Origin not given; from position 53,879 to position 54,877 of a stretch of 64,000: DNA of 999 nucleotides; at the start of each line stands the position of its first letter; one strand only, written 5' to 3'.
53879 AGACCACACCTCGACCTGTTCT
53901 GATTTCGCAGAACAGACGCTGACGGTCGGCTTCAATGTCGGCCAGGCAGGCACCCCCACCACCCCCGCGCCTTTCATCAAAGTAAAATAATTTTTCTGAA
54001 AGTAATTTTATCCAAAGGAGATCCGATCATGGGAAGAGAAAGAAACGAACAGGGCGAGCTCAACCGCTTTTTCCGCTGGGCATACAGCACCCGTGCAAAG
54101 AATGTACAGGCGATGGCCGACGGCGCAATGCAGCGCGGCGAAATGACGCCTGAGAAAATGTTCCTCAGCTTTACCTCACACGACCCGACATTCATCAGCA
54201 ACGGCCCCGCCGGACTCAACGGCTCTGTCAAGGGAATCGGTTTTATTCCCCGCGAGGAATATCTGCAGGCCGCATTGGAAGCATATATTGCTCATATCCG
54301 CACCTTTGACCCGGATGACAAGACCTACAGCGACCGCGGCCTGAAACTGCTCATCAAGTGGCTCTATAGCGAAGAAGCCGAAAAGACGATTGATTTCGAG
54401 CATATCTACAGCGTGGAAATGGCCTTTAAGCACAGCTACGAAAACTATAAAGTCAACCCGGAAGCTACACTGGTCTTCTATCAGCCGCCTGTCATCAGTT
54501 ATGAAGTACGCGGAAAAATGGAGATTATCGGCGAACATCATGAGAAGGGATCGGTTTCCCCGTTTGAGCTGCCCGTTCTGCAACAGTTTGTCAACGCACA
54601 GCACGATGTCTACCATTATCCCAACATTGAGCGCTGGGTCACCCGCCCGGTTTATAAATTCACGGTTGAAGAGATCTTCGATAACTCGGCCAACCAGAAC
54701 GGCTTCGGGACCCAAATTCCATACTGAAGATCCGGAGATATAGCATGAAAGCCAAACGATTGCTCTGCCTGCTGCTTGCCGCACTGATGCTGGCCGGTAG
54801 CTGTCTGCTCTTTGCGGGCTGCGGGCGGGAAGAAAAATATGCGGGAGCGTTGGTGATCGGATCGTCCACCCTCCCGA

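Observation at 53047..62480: Nine-gene operon: family-5 ABC importer bracketed by lipocalin-like lipoproteins and a Cys-rich/ChuX-like protein, a candidate tetrapyrrole or metal-chelate acquisition system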

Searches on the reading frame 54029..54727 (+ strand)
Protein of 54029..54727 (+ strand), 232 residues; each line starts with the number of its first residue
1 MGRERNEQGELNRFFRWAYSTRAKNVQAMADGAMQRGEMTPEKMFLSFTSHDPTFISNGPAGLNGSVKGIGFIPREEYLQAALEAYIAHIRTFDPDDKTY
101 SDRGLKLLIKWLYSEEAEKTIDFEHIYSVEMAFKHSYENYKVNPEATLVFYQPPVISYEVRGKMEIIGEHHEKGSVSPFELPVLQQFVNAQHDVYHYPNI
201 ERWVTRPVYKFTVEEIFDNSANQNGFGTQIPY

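Call 3: search_protein_families(library=pfam, proteins=[window:54029-54727:+], max_evalue=0.1)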
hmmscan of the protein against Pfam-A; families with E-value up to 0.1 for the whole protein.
window:54029-54727:+ (232 aa): 1 family
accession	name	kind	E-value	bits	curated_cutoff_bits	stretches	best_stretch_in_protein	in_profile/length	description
PF01243.27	PNPOx_N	-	0.041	14.7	28.1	1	123-176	36-85/120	Pyridoxamine 5'-phosphate oxidase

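Call 4: search_protein_families(library=ncbifam, proteins=[window:54029-54727:+], max_evalue=0.1)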
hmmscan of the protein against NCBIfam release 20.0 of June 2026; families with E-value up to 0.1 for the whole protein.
window:54029-54727:+ (232 aa): 0 families

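Call 10: search_solved_structures(query=window:54029-54727:+, max_evalue=10, show_alignments=2)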
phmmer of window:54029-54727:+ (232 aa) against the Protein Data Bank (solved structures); distinct sequences matched with E-value up to 10: 0.

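Call 16: find_homologous_proteins(query=window:54029-54727:+, max_evalue=0.001)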
Query window:54029-54727:+ (232 aa): 222 proteins with E <= 0.001 among 348 candidates; the best 120 are listed.
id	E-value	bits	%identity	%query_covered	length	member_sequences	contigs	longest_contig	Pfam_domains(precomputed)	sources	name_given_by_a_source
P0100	1.2e-129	449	83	100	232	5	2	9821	-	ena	-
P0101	2.4e-125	435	80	100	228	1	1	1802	-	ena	-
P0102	2.5e-124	431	81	100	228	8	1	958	-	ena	-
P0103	1.3e-122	426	78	100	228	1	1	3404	-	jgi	jgi:hypothetical protein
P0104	2.0e-122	425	79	100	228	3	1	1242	-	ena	-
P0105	5.7e-122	424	78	100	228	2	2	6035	-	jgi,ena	jgi:hypothetical protein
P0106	1.1e-121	423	78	100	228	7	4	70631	-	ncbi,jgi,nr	ncbi:MAG: hypothetical protein E7644_00140 [Ruminococcaceae bacterium]|nr:hypothetical protein [Osci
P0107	2.5e-121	421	79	100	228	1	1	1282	-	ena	-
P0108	2.6e-121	421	78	100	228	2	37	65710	-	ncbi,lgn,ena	-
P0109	2.7e-121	421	78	100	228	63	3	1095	-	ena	-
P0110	5.8e-121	420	78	100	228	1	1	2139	-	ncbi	-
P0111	1.1e-120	419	78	100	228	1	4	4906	-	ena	-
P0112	1.2e-120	419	76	100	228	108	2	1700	-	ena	-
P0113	6.6e-120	417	78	100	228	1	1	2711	-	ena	-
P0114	1.7e-119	415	77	100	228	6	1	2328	-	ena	-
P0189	7.8e-78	279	59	94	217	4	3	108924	-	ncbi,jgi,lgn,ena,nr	ncbi:MAG: hypothetical protein RBQ64_00025 [Candidatus Izemoplasmatales bacterium]|jgi:hypothetical 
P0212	2.1e-75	271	58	95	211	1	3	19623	-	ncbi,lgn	ncbi:MAG: hypothetical protein ACLFST_02405 [Spirochaetia bacterium]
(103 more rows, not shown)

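Call 19: find_encoding_contigs(protein=P0189, flank=10000, max_places=1)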
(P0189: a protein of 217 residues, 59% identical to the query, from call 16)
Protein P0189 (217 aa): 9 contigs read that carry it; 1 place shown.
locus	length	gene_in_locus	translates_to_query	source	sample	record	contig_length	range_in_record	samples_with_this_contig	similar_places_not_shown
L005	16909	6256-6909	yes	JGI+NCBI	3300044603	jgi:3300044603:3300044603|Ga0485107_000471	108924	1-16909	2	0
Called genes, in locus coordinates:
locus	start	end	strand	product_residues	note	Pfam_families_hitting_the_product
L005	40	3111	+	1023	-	PF09479:Flg_new, PF20585:Pectate_lyase_5 (weak), PF13306:LRR_5, PF13855:LRR_8 (faint), PF13306:LRR_5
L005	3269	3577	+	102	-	PF01371:Trp_repressor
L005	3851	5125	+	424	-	-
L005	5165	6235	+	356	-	PF13648:Lipocalin_4 (faint)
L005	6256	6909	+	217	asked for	-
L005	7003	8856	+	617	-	PF00496:SBP_bac_5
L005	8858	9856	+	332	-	PF19300:BPD_transp_1_N (faint), PF00528:BPD_transp_1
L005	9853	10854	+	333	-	PF12911:OppC_N, PF00528:BPD_transp_1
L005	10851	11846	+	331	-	PF00005:ABC_tran, PF02463:SMC_N (faint), PF13304:AAA_21 (weak), PF08352:oligo_HPY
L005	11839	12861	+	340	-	PF00005:ABC_tran, PF08352:oligo_HPY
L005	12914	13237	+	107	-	-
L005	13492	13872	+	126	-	-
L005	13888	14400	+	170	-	-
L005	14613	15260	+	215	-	-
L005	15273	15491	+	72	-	PF13183:Fer4_8 (faint), PF14697:Fer4_21 (faint), PF12797:Fer4_2 (weak), PF12837:Fer4_6 (weak), PF13237:Fer4_10, PF00037:Fer4, PF12838:Fer4_7, PF13187:Fer4_9 (weak), +3 more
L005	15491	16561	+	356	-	PF01855:POR_N, PF02780:Transketolase_C (weak), PF17147:PFOR_II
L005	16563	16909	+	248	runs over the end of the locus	PF02775:TPP_enzyme_C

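Call 20: find_encoding_contigs(protein=P0212, flank=10000, max_places=1)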
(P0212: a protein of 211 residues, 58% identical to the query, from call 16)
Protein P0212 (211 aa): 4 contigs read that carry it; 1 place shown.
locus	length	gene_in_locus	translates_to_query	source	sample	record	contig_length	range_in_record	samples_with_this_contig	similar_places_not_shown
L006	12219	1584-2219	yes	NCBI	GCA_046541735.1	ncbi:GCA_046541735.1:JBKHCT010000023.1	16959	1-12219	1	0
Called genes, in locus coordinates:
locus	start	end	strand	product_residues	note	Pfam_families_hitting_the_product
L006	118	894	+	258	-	PF01048:PNP_UDP_1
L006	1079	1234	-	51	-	-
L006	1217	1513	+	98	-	-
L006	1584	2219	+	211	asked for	-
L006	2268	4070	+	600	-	PF00496:SBP_bac_5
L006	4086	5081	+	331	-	PF00528:BPD_transp_1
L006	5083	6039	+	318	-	PF12911:OppC_N, PF00528:BPD_transp_1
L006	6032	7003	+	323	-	PF00005:ABC_tran, PF13304:AAA_21 (weak), PF08352:oligo_HPY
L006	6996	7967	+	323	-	PF00005:ABC_tran, PF08352:oligo_HPY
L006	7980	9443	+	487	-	PF00266:Aminotran_5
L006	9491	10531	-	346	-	-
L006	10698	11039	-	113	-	PF01253:SUI1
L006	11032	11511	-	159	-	PF12724:Flavodoxin_5 (faint)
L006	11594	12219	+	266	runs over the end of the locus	-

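Call 23: predict_structure(alignment_id=A1)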
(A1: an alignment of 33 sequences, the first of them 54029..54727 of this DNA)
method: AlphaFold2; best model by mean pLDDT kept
length: 232 residues; sequences in the alignment: 33
mean_pLDDT: 93.4   pTM: 0.89
mean pLDDT of the five models: 93.4, 93.1, 93.0, 91.3, 90.8
residues with pLDDT >= 90: 188; 70-90: 42; 50-70: 2; < 50: 0
segments of 3 or more residues with pLDDT < 50: none
pLDDT, mean of each block of 10 residues (from residue 1): 82 93 92 88 84 96 95 96 98 96 96 95 96 94 97 89 97 96 97 94 97 96 84 85
secondary structure, 60 per line:
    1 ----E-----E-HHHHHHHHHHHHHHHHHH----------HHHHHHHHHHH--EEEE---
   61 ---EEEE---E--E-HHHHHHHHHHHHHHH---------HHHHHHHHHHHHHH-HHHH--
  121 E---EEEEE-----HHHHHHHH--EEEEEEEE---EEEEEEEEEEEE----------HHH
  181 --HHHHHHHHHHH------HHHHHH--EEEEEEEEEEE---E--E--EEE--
elements in order: H13-30 H41-51 E54-57 E64-67 H76-90 H100-113 H115-118 E125-129 H135-142 E145-152 E156-167 H183-193 H200-205 E208-218 E228-230

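Call 26: fold_search(model_id=the predicted structure, library=pdb)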
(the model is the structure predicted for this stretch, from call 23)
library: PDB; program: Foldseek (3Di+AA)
matches with E <= 10: 308; with E <= 0.001: 36
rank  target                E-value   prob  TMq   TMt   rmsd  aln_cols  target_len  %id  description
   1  2i02_A                4.3e-06  1.00  0.37  0.59   9.0       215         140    9  CRYSTAL STRUCTURE OF a pyridoxamine 5'-phosphate oxidase-like family protein (NPUN_R6570) FROM NOSTOC PUNCTIFORME PCC  (released 2006-08-29)
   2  4qvb_B                3.9e-05  1.00  0.42  0.64   6.9       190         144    7  Mycobacterium tuberculosis protein Rv1155 in complex with co-enzyme F420 (released 2015-02-25)
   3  2fhq_B                4.1e-05  1.00  0.41  0.66   7.6       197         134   12  Crystal Structure of General Stress Protein from Bacteroides thetaiotaomicron (released 2006-02-07)
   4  2iab_B                4.9e-05  1.00  0.41  0.59   7.8       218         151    9  Crystal structure of a protein with FMN-binding split barrel fold (NP_828636.1) from Streptomyces avermitilis at 2.00  (released 2006-09-19)
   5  1xxo_A                6.5e-05  1.00  0.40  0.59   7.9       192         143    7  X-ray crystal structure of mycobacterium tuberculosis pyridoxine 5'-phosphate oxidase at 1.8 a resolution (released 2004-11-16)
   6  7kpz_B                9.8e-05  1.00  0.37  0.64   7.0       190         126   13  1.70 A resolution crystal structure of Group A Streptococcus HupZ-V5-His6 (released 2021-02-10)
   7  2i02_B                9.8e-05  1.00  0.37  0.58   9.2       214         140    8  CRYSTAL STRUCTURE OF a pyridoxamine 5'-phosphate oxidase-like family protein (NPUN_R6570) FROM NOSTOC PUNCTIFORME PCC  (released 2006-08-29)
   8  4qvb_A                1.0e-04  1.00  0.39  0.60   7.1       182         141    8  Mycobacterium tuberculosis protein Rv1155 in complex with co-enzyme F420 (released 2015-02-25)
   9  7kpz_A                1.1e-04  1.00  0.37  0.66   7.8       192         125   14  1.70 A resolution crystal structure of Group A Streptococcus HupZ-V5-His6 (released 2021-02-10)
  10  2iab_A                1.2e-04  1.00  0.40  0.58   8.0       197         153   10  Crystal structure of a protein with FMN-binding split barrel fold (NP_828636.1) from Streptomyces avermitilis at 2.00  (released 2006-09-19)
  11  1w9a_A                1.2e-04  1.00  0.40  0.60   7.7       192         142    8  Crystal structure of Rv1155 from Mycobacterium tuberculosis (released 2005-01-06)
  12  3ba3_A                1.3e-04  1.00  0.35  0.52   7.3       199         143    8  Crystal structure of Pyridoxamine 5'-phosphate oxidase-like protein (NP_783940.1) from Lactobacillus plantarum at 1.55 (released 2007-11-20)
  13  9kea_C                1.6e-04  1.00  0.36  0.40   7.7       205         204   11  Crystal structure of LnzB (Streptomyces spp. ) (released 2025-11-12)
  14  2i51_A                1.6e-04  1.00  0.36  0.42  12.5       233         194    7  CRYSTAL STRUCTURE OF a pyridoxamine 5'-phosphate oxidase-related, FMN binding protein (NPUN_F5749) FROM NOSTOC PUNCTIF (released 2006-09-05)
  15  3db0_B                1.9e-04  1.00  0.35  0.62   9.1       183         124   11  Crystal structure of Putative Pyridoxamine 5'-phosphate oxidase (NP_472219.1) from LISTERIA INNOCUA at 2.00 A resoluti (released 2008-07-29)
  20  5esc_A                3.5e-04  1.00  0.40  0.73   5.5       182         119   13  Crystal structure of Group A Streptococcus HupZ (released 2016-05-25)
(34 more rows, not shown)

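Call 27: search_solved_structures(query=A1, max_evalue=10, show_alignments=3)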
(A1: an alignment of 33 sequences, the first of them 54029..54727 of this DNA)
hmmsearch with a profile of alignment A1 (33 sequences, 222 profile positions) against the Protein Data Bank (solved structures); distinct sequences matched with E-value up to 10: 3.
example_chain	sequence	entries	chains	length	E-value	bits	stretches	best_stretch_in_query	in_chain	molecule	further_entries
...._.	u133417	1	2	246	0.014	18.1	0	61-94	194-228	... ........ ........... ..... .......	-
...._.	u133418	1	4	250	0.015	18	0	60-94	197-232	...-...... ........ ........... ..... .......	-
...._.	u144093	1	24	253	1.3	11.7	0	59-95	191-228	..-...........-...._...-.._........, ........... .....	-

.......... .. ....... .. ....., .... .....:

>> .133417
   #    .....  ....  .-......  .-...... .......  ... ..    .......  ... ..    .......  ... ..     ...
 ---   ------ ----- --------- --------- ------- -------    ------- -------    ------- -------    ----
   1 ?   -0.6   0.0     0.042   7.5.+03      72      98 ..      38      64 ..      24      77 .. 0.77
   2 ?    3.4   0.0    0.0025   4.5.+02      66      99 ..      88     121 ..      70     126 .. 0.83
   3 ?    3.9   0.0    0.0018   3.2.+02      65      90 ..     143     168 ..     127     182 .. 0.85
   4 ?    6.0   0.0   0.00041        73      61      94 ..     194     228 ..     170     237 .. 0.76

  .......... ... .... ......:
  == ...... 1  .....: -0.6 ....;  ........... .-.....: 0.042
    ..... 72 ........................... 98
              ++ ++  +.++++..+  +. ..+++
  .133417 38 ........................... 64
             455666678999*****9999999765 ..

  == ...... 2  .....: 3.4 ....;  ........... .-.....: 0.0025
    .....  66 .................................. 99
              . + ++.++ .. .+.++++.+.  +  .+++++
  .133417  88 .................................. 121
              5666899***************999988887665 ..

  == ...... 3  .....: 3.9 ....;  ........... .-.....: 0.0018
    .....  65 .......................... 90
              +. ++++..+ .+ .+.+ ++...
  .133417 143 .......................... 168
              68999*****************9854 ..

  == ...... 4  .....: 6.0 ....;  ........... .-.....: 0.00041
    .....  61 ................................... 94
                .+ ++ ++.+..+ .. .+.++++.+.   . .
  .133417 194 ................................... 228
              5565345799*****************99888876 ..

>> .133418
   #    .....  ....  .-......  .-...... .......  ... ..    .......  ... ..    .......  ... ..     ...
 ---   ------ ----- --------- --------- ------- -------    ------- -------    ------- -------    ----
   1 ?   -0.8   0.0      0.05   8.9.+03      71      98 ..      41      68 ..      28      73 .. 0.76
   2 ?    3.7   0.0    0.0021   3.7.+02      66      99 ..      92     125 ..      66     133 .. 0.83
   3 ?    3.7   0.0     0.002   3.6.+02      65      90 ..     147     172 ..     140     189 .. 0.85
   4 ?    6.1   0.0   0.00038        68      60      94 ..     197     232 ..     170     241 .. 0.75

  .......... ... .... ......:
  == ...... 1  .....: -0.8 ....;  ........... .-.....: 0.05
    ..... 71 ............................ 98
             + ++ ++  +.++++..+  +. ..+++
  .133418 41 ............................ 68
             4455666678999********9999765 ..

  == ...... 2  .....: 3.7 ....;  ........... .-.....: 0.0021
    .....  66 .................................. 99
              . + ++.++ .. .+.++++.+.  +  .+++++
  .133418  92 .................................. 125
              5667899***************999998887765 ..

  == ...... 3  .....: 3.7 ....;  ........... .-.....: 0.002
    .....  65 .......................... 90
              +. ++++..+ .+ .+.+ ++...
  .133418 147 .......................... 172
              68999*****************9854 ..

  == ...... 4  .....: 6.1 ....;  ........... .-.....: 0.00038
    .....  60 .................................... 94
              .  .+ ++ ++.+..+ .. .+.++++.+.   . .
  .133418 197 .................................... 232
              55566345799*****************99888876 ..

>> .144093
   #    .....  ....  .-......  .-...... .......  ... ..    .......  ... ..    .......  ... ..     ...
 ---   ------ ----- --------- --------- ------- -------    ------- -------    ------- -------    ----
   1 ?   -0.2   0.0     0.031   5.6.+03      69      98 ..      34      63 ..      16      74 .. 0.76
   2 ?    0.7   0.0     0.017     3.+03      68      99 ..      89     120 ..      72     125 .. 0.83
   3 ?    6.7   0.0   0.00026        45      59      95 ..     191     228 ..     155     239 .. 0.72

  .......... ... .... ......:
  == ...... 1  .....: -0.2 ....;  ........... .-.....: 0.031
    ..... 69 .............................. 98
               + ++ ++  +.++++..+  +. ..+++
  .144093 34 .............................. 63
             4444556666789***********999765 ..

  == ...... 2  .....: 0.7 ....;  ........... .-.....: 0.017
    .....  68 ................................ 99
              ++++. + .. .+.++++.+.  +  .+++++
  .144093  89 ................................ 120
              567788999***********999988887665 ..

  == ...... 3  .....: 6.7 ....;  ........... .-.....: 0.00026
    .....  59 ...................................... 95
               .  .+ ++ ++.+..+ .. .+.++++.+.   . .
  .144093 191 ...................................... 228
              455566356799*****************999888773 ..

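Call 28: search_protein_families(library=pfam, alignment_id=A1, max_evalue=1)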
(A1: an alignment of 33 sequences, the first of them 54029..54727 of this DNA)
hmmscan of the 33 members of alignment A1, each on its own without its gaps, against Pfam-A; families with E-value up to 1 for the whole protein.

A. member 1, window:54029-54727:+ (232 aa): 1 family
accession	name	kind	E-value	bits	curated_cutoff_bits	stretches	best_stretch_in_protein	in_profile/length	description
PF01243.27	PNPOx_N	-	0.041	14.7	28.1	1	123-176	36-85/120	Pyridoxamine 5'-phosphate oxidase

B. families by the number of members that match (of 33 scanned): 9 families
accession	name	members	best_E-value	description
PF01243.27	PNPOx_N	17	1.7e-05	Pyridoxamine 5'-phosphate oxidase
PF02184.22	HAT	5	0.032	HAT (Half-A-TPR) repeat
PF12651.13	RHH_3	1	0.029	Ribbon-helix-helix domain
PF13774.12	Longin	1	0.058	Regulated-SNARE-like domain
PF05135.19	Phage_connect_1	1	0.081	Phage gp6-like head-tail connector protein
PF11004.14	Kdo_hydroxy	1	0.13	3-deoxy-D-manno-oct-2-ulosonic acid (Kdo) hydroxylase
PF21305.2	type_II_gspD_N0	1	0.16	GspD-like, N0 domain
PF09986.15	DUF2225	1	0.2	Uncharacterized protein conserved in bacteria (DUF2225)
PF04937.20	DUF659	1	0.2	Protein of unknown function (DUF 659)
